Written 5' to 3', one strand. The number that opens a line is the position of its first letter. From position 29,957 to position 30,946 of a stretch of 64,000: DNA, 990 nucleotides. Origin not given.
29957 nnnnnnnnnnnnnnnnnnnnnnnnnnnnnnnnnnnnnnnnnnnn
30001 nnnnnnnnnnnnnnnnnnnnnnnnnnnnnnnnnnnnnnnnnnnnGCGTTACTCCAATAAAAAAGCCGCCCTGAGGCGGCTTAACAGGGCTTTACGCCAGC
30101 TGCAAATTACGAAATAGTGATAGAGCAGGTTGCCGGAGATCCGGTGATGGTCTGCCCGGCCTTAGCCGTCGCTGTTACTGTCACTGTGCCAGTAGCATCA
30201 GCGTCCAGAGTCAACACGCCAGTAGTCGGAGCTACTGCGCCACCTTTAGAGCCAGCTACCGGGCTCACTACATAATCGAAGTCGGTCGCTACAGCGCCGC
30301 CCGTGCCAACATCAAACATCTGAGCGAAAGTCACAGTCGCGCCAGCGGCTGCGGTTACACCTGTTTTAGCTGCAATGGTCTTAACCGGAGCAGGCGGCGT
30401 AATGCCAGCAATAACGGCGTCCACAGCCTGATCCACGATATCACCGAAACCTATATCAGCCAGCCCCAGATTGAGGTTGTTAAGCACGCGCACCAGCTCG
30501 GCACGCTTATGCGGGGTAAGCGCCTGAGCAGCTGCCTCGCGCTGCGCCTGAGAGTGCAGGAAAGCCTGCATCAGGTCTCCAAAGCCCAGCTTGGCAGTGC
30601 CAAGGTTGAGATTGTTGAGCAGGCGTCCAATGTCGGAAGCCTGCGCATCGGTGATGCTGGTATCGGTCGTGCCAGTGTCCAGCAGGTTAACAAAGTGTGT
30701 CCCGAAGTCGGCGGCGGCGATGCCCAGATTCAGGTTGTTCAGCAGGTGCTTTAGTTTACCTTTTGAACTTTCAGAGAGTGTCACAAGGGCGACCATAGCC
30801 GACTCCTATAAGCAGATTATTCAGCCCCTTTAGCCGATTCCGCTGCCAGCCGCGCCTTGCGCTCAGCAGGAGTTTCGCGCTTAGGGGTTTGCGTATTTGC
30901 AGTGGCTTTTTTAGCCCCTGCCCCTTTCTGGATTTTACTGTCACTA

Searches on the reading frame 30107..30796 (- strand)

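Call 17: search_protein_families(library=pfam, proteins=[window:30107-30796:-], max_evalue=0.001)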
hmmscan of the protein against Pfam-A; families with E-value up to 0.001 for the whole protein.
window:30107-30796:- (229 aa): 0 families

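Call 73: search_protein_families(library=phrogs, proteins=[window:30107-30796:-], max_evalue=0.01)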
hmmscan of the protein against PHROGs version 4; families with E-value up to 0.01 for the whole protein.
window:30107-30796:- (229 aa): 1 family
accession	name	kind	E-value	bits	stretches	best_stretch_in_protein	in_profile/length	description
phrog_13745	-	other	2.8e-08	34.7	1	125-227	49-141/147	Ig domain containing protein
